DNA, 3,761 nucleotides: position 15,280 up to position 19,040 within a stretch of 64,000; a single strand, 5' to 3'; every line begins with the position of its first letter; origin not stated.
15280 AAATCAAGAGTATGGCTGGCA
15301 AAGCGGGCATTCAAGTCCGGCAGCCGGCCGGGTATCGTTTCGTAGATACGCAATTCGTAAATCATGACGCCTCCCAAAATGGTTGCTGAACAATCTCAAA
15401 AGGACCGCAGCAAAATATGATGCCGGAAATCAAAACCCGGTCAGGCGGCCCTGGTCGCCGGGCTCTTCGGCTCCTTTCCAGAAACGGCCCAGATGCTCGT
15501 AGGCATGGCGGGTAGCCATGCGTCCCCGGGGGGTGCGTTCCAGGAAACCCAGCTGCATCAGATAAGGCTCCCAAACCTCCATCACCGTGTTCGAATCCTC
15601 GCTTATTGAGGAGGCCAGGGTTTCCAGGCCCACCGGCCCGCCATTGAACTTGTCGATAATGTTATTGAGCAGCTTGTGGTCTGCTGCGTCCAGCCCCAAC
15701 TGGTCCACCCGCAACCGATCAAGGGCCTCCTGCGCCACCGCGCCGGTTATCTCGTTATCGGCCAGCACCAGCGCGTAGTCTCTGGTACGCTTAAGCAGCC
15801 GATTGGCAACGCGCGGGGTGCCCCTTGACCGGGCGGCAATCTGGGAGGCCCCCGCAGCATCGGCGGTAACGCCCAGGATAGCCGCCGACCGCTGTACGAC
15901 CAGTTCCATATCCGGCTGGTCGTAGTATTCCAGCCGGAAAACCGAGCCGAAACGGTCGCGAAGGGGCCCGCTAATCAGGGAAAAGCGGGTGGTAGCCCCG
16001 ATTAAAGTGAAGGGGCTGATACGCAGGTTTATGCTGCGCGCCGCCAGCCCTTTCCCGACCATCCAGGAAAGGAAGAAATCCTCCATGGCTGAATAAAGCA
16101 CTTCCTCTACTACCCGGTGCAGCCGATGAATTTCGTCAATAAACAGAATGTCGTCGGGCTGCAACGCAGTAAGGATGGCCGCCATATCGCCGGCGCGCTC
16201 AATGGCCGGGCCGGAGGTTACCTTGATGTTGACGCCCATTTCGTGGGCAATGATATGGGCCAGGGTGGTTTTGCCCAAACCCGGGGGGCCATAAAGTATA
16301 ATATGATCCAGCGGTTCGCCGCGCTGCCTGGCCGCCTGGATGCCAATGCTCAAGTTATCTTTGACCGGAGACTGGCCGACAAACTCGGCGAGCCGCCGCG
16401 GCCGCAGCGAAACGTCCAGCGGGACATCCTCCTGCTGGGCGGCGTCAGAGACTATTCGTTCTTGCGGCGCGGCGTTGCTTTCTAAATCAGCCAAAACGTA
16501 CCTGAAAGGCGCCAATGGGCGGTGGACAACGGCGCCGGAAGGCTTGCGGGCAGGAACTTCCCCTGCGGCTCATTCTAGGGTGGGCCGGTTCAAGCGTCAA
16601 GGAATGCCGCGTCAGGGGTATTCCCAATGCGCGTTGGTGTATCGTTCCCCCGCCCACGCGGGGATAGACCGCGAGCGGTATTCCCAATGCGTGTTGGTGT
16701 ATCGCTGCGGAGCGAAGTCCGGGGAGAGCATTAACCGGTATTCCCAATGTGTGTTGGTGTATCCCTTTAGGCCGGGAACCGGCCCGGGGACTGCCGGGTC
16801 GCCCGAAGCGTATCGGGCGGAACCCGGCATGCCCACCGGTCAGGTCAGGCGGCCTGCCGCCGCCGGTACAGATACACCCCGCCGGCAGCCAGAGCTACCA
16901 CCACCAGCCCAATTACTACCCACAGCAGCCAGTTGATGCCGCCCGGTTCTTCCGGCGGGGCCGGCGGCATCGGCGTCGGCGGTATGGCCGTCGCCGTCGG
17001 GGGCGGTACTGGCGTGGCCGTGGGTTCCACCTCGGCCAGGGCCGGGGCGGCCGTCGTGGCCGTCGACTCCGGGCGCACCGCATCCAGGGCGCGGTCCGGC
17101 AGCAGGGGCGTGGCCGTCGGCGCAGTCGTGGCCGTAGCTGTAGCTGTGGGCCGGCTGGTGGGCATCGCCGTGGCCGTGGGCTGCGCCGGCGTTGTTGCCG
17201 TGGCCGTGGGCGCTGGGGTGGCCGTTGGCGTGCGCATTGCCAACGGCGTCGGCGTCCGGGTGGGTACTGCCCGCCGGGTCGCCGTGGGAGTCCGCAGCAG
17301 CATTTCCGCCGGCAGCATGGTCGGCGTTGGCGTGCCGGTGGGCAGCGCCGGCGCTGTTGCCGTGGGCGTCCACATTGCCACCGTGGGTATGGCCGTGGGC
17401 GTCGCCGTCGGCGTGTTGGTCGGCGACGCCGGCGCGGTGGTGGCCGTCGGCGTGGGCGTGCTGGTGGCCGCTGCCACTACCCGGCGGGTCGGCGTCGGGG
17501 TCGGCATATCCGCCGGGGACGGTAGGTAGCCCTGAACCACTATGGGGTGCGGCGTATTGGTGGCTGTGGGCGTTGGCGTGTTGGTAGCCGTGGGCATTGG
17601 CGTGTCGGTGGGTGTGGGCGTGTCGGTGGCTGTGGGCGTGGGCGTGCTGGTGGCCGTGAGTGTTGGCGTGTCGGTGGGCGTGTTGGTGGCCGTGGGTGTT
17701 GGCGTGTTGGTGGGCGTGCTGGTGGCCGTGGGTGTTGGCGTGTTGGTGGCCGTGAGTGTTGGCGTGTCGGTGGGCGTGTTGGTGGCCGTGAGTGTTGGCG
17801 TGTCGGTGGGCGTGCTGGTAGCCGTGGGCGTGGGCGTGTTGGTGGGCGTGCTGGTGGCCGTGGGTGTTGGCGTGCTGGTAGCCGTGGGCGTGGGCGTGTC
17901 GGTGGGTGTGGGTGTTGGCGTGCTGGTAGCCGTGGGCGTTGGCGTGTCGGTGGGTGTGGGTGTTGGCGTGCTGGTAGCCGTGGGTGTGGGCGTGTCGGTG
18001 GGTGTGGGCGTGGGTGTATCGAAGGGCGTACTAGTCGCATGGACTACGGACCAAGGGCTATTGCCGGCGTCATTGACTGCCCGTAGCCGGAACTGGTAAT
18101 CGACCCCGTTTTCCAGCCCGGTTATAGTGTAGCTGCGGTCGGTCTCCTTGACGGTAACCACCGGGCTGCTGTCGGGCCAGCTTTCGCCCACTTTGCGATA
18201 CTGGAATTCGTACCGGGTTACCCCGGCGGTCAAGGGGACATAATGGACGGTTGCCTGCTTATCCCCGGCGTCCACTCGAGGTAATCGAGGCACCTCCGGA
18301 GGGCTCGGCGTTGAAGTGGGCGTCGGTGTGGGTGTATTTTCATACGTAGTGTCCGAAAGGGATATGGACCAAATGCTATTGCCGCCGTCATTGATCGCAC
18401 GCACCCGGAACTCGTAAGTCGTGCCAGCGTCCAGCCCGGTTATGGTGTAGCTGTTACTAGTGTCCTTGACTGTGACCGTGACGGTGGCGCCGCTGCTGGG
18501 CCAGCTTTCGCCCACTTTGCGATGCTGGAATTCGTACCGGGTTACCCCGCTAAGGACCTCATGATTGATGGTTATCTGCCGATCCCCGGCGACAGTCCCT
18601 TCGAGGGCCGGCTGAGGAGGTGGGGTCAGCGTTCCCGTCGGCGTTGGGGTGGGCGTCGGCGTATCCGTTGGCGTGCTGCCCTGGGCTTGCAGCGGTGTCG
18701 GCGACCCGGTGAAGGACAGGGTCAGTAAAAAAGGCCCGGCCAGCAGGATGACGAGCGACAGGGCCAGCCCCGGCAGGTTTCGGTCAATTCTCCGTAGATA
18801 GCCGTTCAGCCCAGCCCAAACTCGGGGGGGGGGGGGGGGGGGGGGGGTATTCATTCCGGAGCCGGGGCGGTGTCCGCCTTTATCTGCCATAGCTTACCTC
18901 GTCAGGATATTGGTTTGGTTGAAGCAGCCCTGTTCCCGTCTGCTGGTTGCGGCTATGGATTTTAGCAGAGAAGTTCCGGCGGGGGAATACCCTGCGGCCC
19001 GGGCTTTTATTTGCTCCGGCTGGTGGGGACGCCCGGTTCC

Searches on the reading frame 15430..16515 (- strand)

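Call 20: search_protein_families(library=pfam, proteins=[window:15430-16515:-], max_evalue=0.01)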
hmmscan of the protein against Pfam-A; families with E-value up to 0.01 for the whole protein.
window:15430-16515:- (361 aa): 15 families
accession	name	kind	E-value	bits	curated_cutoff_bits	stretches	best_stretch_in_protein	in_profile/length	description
PF05496.18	RuvB_N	-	1.3e-75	252.9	27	1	37-195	1-159/159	Holliday junction DNA helicase RuvB P-loop domain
PF17864.7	AAA_lid_4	-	2.9e-27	94.6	27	1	198-271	1-74/74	RuvB AAA lid domain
PF05491.19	RuvB_C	-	2.2e-23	82.4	24.7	1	273-342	2-71/72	RuvB C-terminal winged helix domain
PF00004.35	AAA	-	4.2e-21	76.2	21.2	1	72-196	1-130/131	ATPase family associated with various cellular activities (AAA)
PF07728.20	AAA_5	-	3.2e-09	37.3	22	1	71-189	1-139/139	AAA domain (dynein-related subfamily)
PF13191.12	AAA_16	-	0.00046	21.2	32.6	1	62-105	18-61/167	AAA ATPase domain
PF13173.12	AAA_14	-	0.00047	20.6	27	1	72-141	5-83/129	AAA domain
PF00931.28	NB-ARC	-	0.00049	19.9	23.5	0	69-92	18-41/248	NB-ARC domain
PF01078.27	Mg_chelatase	-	0.00062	19.7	20.3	0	70-90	23-43/207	Magnesium chelatase, subunit ChlI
PF20720.3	nSTAND3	-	0.00076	19.6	27.2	1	70-95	18-43/155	Novel STAND NTPase 3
PF02367.23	TsaE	-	0.00099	19.5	26.6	1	66-101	18-53/128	Threonylcarbamoyl adenosine biosynthesis protein TsaE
PF00910.28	RNA_helicase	-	0.0018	19.1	21.5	1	72-132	1-61/105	RNA helicase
PF13401.12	AAA_22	-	0.0019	19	27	0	71-91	7-27/130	AAA domain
PF13238.12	AAA_18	-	0.0029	18.5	29.4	1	72-149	1-77/128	AAA domain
PF03266.21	NTPase_1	-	0.0033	17.7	23.9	0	71-97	1-30/168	NTPase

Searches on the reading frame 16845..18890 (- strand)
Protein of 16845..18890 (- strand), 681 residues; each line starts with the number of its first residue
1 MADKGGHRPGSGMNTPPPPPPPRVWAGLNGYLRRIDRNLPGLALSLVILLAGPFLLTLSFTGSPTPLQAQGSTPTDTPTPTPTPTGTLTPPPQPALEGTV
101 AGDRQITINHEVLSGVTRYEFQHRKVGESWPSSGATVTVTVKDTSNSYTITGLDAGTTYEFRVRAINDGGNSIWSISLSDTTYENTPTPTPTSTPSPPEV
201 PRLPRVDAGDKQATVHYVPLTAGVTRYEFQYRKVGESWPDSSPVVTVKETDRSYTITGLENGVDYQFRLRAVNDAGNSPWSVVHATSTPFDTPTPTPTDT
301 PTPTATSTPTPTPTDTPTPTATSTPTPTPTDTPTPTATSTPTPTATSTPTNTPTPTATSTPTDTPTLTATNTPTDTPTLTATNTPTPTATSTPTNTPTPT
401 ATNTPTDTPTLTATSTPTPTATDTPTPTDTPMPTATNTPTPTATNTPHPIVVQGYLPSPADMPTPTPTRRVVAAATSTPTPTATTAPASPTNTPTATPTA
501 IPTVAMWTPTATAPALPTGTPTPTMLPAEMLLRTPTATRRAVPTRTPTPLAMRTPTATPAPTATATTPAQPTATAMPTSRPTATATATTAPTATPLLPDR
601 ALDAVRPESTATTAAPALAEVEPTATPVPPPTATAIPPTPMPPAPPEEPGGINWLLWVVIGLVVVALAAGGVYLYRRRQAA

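Call 19: find_encoding_contigs(protein=window:16845-18890:-, flank=10000, max_places=10)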
Protein window:16845-18890:- (681 aa): no gene with exactly this product is on record in the collection.

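Call 20: search_protein_families(library=pfam, proteins=[window:16845-18890:-], max_evalue=0.01)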
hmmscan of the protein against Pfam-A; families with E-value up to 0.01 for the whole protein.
window:16845-18890:- (681 aa): 6 families
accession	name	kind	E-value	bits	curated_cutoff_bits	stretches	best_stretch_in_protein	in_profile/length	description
PF00041.27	fn3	-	9.2e-23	80.7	25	2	202-284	4-81/84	Fibronectin type III domain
PF25059.1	FN3_DSCAM-DSCAML_C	-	1.3e-11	45.2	39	2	224-288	20-81/89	DSCAM/DSCAML C-terminal Fn3-like domain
PF21605.3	CRLF2-like_D2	-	0.00043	20.8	27.3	0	116-166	27-70/94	Cytokine receptor-like factor 2-like, D2 domain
PF25788.1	Ig_Rha78A_N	-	0.001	19.7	27.4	0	225-285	36-98/105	Rha78A-like, N-terminal immunoglobulin domain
PF24489.1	Ig_J_second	-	0.0067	16.9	27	0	142-175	52-87/105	Tip attachment protein J second Ig-like domain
PF07495.19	Y_Y_Y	-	0.0072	16.7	26.6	0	141-172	24-53/65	Y_Y_Y domain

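Call 58: search_protein_families(library=ncbifam, proteins=[window:16845-18890:-], max_evalue=0.01)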
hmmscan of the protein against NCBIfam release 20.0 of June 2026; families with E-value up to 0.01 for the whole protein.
window:16845-18890:- (681 aa): 2 families
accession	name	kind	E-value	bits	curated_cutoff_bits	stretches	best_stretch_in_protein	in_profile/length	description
NF045522.1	MXAN_2561_fam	equivalog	2.8e-13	50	150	2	195-292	166-261/304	MXAN_2561 family MXYO-CTERM-anchored protein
TIGR03000.1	plancto_dom_1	domain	0.00099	19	43.1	0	246-277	23-54/75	TIGR03000 domain-containing protein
